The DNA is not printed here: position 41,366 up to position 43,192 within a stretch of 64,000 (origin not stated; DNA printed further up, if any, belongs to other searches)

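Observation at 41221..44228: Self-contained mini-replicon: heptad centromere/operator, parA, RHH adaptor, rep candidate, 22-bp iterons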

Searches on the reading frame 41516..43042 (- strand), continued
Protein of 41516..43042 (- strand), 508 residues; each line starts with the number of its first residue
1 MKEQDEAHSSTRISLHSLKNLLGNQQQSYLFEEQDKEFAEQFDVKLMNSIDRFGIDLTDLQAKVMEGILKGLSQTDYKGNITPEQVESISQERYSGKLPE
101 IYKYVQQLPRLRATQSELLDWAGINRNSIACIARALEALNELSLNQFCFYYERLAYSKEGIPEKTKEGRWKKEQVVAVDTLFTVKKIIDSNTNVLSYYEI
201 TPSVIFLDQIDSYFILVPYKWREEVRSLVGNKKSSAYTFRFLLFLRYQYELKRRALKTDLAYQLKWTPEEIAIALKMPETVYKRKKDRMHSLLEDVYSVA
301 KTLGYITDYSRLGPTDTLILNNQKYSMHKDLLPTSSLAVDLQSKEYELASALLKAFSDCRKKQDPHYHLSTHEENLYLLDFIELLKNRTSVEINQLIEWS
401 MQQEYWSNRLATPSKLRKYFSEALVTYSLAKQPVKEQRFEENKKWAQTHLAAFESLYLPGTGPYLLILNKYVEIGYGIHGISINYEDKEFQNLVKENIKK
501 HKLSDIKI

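Call 42: fold_search(model_id=the predicted structure, library=pdb)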
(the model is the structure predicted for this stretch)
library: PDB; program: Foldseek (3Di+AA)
matches with E <= 10: 390; with E <= 0.001: 0
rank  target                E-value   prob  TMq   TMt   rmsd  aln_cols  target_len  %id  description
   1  2z9o_B                1.8e-03  0.99  0.19  0.36  10.8       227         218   12  Crystal structure of the dimeric form of RepE in complex with the repE operator DNA (released 2007-11-27)
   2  8ac8_A                3.5e-03  1.00  0.27  0.52   6.2       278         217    9  The nucleoprotein complex of Rep protein with DUE ssDNA (released 2023-09-27)
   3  8ac8_C                9.1e-03  1.00  0.26  0.52   6.4       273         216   12  The nucleoprotein complex of Rep protein with DUE ssDNA (released 2023-09-27)
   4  9yzl_C                1.2e-02  0.99  0.25  0.48   7.1       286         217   10  Isoreticular co-crystal of Replication Initiator Protein REPE54 and asymmetrical expanded duplex (31mer) containing th (released 2026-02-18)
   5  9yzm_C                2.7e-02  0.96  0.23  0.46   8.0       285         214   11  Isoreticular co-crystal 1 with asymmetrical expanded duplex (31mer) containing insert sequence CTAATTAGGC and loaded w (released 2026-02-18)
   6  6evj_B                3.0e-02  0.08  0.08  0.06  24.8       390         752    9  Crystal structure of bat influenza A/H17N10 polymerase with viral RNA promoter and capped RNA primer (released 2017-12-13)
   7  7sdp_C                3.2e-02  0.96  0.24  0.45   7.2       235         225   12  Replication Initiator Protein REPE54 and cognate DNA sequence with terminal three prime phosphates. (released 2021-10-13)
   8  6d6y                  5.4e-02  0.16  0.10  0.10  26.5       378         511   10  AprA Methyltransferase 2 - GNAT didomain in complex with SAH (released 2018-05-09)
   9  9yzu_C                5.7e-02  0.92  0.23  0.45   6.4       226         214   10  Isoreticular co-crystal 1 with asymmetrical expanded duplex (31mer) containing insert sequence ATGAGTCATA and loaded w (released 2026-02-18)
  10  6h24_A                6.7e-02  0.93  0.14  0.43   5.8       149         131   12  X-Ray Crystal Structure of the MSBI1.176 WH1 Domain, a Replication Protein Isolated from a Multiple Sclerosis Patient (released 2019-05-15)
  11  8tip_C                6.7e-02  0.90  0.22  0.44   6.7       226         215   12  Isoreticular, interpenetrating co-crystal of Replication Initiator Protein REPE54 and symmetrical expanded duplex (31m (released 2023-08-02)
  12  5loe_B                6.7e-02  0.60  0.11  0.19  16.8       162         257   12  Structure of full length Cody from Bacillus subtilis in complex with Ile (released 2017-01-11)
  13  1mow_A                7.8e-02  0.18  0.12  0.20  17.8       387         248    9  E-DreI (released 2002-11-29)
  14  7soz_C                9.2e-02  0.92  0.25  0.47   7.1       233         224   13  Replication Initiator Protein REPE54 and cognate DNA sequence with terminal three prime phosphates chemically crosslin (released 2021-11-10)
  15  9yzk_C                9.2e-02  0.90  0.23  0.44   6.2       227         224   11  Isoreticular co-crystal 1 with symmetrical expanded duplex (42mer) containing insert sequence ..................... (released 2026-02-18)
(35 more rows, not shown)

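Call 47: find_encoding_contigs(protein=P0259, flank=10000, max_places=3)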
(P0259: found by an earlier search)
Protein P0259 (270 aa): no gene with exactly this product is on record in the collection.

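Call 75: find_encoding_contigs(protein=P0074, flank=10000, max_places=1)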
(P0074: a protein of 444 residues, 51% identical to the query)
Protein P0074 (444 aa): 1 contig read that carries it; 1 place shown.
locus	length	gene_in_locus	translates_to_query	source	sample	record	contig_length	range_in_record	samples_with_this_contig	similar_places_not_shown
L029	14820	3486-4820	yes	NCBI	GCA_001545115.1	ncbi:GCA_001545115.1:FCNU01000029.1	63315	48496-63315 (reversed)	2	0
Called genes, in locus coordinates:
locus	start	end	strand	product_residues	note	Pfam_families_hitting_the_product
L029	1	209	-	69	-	?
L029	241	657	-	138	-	-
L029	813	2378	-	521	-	-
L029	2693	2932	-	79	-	PF12728:HTH_17, PF00376:MerR (faint)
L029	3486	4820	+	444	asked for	-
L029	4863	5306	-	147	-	-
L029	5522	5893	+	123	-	-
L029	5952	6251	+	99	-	PF07178:TraL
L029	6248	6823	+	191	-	PF05309:TraE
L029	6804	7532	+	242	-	PF06586:TraK_N, PF23536:TraK_C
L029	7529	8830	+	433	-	PF03743:TrbI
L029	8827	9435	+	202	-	PF13462:Thioredoxin_4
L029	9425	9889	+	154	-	-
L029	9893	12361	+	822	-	PF11130:TraC_F_IV, PF12846:AAA_10, PF19044:P-loop_TraG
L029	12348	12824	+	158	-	PF10502:Peptidase_S26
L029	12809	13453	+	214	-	-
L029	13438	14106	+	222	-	PF09673:TrbC_Ftype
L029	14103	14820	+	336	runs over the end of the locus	PF06834:TraU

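Call 76: find_encoding_contigs(protein=P0111, flank=10000, max_places=1)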
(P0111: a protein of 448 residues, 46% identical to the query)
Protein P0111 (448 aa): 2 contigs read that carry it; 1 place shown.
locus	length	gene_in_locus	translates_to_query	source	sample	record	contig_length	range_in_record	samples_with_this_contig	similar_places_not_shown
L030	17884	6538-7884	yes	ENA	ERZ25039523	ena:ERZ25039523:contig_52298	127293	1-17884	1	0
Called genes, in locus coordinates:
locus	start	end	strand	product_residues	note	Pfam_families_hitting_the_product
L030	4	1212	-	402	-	PF12323:HTH_OrfB_IS605, PF01385:OrfB_IS605, PF07282:Cas12f1-like_TNB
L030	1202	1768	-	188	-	PF00239:Resolvase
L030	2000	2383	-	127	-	PF13744:HTH_37, PF01381:HTH_3 (weak)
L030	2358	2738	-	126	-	PF05973:Gp49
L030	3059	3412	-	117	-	PF07282:Cas12f1-like_TNB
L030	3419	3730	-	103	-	PF01385:OrfB_IS605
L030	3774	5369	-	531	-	-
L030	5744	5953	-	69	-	PF12728:HTH_17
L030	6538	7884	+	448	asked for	-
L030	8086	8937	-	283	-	-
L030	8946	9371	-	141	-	-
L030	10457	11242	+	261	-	-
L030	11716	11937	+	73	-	PF06296:RelE (weak)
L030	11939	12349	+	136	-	PF15731:MqsA_antitoxin (weak), PF13560:HTH_31 (faint), PF01381:HTH_3 (weak)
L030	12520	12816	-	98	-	PF13560:HTH_31, PF01381:HTH_3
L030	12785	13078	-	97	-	-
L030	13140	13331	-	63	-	-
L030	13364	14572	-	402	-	PF12323:HTH_OrfB_IS605, PF01385:OrfB_IS605, PF07282:Cas12f1-like_TNB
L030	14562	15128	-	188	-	PF00239:Resolvase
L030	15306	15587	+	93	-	PF00149:Metallophos, PF12850:Metallophos_2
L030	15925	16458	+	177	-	PF13521:AAA_28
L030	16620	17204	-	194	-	PF01931:NTPase_I-T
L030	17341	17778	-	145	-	PF00293:NUDIX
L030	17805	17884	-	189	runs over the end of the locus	PF00702:Hydrolase (weak), PF08282:Hydrolase_3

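Call 84: search_dna_similar(query=P0074, collection=plasmids, mode=protein, max_evalue=0.01, max_rows=12, rows=best)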
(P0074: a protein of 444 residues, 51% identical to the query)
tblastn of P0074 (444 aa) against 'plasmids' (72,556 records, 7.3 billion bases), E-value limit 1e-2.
Records with a match: 117; places in all: 117; records where one place covers at least 80% of the query: 0.
Best place of each record, by identity: <60% 117.
By first word of the organism name: Chlamydia 111; Chlamydiifrater 5; Chlamydophila 1.
By predicted mobility (MOB-suite, as given by PLSDB): non-mobilizable 117.
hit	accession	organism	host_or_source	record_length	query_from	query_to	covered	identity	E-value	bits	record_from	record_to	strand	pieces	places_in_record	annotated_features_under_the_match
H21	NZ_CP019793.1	Chlamydia gallinacea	Gallus gallus,cell culture,cloacal swab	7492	27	357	75%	27.8%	1e-11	75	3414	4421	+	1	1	hypothetical protein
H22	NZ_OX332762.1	Chlamydia gallinacea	Gallus gallus,cloacal swab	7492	27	357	75%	27.8%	1e-11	75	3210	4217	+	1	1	hypothetical protein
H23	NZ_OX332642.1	Chlamydia gallinacea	Gallus gallus,cloacal swab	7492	27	357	75%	27.8%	1e-11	75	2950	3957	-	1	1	hypothetical protein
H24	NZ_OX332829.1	Chlamydia gallinacea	Gallus gallus,cloacal swab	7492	27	357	75%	27.8%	1e-11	75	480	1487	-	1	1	hypothetical protein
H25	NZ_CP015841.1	Chlamydia gallinacea 08-1274/3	Gallus gallus,cloacal swab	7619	27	357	75%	27.8%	1e-11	75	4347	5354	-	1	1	hypothetical protein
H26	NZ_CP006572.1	Chlamydia avium 10DC88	Polytelis,spleen tissue from parrot ...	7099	23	342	72%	27.2%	5e-11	72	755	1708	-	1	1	hypothetical protein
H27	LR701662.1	Chlamydia avium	Columba livia domestica,pigeon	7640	23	342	72%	27.2%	5e-11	72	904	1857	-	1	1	record has no annotation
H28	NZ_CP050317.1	Chlamydia buteonis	Buteo jamaicensis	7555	23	323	68%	27.6%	6e-11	72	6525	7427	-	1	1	virulence factor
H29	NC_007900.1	Chlamydia felis Fe/C-56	-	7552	23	323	68%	27.4%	6e-11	72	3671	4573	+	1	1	hypothetical protein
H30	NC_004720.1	Chlamydia caviae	-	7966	23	323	68%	27.3%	4e-11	73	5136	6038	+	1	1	hypothetical protein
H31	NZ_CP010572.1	Chlamydia trachomatis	Homo sapiens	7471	23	351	74%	24.9%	1e-8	65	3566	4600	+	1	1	DUF5597 domain-containing protein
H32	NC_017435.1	Chlamydia trachomatis D-EC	-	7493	23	351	74%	24.9%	1e-8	65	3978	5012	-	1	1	DUF5597 domain-containing protein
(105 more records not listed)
